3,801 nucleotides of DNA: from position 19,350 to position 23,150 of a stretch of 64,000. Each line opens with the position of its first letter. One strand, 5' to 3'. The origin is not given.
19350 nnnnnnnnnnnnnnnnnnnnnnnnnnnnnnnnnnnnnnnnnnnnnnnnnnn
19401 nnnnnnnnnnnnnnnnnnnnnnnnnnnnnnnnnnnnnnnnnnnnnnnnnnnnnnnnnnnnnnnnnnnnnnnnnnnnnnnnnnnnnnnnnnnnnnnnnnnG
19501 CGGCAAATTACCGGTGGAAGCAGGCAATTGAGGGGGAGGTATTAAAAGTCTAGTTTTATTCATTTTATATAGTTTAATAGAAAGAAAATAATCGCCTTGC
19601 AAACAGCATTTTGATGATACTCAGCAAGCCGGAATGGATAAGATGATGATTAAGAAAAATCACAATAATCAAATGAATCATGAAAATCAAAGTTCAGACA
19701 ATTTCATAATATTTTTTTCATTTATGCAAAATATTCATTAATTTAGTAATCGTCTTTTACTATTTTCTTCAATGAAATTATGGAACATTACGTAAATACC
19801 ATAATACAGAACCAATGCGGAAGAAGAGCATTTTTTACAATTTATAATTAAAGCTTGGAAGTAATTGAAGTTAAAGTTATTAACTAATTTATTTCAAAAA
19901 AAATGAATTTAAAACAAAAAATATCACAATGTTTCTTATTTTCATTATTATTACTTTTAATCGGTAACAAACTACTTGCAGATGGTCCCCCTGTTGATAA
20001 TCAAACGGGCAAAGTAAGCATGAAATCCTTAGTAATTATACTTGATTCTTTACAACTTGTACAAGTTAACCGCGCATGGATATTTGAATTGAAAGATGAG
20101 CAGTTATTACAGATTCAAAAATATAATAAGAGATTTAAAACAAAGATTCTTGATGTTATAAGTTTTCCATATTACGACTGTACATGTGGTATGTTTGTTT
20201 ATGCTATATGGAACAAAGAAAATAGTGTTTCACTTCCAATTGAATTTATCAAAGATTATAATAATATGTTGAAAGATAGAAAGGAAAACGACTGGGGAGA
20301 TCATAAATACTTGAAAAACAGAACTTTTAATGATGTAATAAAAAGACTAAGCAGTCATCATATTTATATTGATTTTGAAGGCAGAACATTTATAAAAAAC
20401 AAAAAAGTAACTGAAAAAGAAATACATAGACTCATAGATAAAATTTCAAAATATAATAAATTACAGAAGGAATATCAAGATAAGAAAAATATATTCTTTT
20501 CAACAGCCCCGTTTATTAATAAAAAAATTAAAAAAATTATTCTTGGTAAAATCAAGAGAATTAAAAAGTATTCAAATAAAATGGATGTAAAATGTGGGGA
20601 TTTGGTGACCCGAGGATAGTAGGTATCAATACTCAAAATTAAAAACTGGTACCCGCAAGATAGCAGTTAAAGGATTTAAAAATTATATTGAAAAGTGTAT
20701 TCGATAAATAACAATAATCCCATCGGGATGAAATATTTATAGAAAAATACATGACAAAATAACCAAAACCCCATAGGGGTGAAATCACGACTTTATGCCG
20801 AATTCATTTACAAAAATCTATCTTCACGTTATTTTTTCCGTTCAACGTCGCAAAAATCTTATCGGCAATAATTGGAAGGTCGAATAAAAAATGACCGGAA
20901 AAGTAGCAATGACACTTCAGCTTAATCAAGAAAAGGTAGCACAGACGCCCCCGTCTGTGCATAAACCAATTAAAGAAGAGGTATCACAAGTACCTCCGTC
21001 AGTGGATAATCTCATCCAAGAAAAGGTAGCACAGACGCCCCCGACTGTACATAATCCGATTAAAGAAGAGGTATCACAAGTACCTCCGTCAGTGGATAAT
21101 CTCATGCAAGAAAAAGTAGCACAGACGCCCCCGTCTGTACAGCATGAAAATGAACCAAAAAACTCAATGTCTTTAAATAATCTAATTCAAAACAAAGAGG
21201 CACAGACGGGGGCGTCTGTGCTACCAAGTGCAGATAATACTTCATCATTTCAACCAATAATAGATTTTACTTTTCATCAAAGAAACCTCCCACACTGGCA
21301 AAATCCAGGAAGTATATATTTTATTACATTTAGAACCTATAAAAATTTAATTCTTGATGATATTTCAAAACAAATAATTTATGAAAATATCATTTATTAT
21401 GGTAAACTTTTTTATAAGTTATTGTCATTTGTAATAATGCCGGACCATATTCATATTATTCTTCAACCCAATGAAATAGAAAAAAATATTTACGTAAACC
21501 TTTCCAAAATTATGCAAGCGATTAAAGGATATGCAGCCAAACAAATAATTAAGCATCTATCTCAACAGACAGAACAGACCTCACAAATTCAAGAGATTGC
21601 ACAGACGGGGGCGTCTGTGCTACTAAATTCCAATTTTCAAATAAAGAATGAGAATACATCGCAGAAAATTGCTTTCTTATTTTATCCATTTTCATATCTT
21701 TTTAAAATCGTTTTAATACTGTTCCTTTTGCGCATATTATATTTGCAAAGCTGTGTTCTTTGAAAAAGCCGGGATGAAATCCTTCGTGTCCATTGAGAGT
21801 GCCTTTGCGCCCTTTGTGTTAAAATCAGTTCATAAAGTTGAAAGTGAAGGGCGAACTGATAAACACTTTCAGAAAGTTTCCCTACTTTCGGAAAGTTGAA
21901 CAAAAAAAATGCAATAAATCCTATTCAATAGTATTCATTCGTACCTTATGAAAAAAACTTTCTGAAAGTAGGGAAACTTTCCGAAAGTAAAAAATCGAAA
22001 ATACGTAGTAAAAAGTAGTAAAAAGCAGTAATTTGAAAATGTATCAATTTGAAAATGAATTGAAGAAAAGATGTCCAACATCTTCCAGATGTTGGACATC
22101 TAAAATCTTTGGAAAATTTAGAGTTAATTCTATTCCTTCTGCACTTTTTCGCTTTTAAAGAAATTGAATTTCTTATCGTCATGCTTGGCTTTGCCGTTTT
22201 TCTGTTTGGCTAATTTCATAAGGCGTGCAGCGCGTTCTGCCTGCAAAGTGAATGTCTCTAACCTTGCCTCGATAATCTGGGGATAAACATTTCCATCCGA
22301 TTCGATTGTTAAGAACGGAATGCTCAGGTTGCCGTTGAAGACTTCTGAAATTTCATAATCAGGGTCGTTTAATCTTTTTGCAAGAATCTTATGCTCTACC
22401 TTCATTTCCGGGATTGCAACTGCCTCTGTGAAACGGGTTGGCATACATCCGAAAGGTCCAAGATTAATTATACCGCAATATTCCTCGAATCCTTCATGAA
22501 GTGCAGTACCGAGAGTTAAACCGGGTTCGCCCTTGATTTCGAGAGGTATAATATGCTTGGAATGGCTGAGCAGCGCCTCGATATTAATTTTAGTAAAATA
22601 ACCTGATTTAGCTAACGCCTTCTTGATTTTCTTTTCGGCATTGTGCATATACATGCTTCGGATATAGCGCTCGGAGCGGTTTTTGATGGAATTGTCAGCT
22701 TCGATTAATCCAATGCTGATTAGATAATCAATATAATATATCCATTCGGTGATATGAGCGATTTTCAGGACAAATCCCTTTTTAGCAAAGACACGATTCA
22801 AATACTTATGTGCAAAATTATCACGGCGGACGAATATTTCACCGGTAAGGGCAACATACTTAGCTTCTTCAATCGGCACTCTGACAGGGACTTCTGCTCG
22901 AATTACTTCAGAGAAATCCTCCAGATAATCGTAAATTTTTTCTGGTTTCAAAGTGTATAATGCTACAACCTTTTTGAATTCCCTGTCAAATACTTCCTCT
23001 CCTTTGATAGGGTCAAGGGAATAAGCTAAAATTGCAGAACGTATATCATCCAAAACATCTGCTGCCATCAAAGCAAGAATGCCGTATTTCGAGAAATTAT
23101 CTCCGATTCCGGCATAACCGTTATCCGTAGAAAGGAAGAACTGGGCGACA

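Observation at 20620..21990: REP-associated tyrosine transposase embedded in its own REPs: a 3-unit REP array in the 5' region and inverted REPs bracketing the catalytic core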

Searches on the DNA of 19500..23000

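Call 88: search_rna_families(source=window, start=19500, end=23000, threshold=evalue, max_evalue=1)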
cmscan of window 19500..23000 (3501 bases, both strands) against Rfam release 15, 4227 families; matches with E-value up to 1: 3.
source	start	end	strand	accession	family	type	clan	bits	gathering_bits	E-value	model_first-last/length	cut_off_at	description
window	21870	21982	+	RF04157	MIR9486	Gene; miRNA;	-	29.6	100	0.0035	1-119/119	no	MIR9486 microRNA precursor family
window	21117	21224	-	RF03749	MIR2617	Gene; miRNA;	-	26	46.5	0.25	1-86/86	no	MIR2617 microRNA precursor family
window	21120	21220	+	RF04251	MIR5070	Gene; miRNA;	CL00139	25.3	100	0.11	1-116/116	no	MIR5070 microRNA precursor family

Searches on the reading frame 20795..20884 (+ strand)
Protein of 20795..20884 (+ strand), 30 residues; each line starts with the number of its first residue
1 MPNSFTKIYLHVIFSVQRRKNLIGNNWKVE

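Call 62: search_protein_families(library=pfam, proteins=[window:20795-20884:+], max_evalue=10)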
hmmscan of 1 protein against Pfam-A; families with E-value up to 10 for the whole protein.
seq(30 aa): 0 families

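Call 63: search_protein_families(library=ncbifam, proteins=[window:20795-20884:+], max_evalue=10)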
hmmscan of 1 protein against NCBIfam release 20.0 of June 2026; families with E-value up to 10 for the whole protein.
seq(30 aa): 0 families

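Call 66: search_solved_structures(query=window:20795-20884:+, max_evalue=10, show_alignments=3)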
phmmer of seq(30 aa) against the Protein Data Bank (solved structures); distinct sequences matched with E-value up to 10: 0.
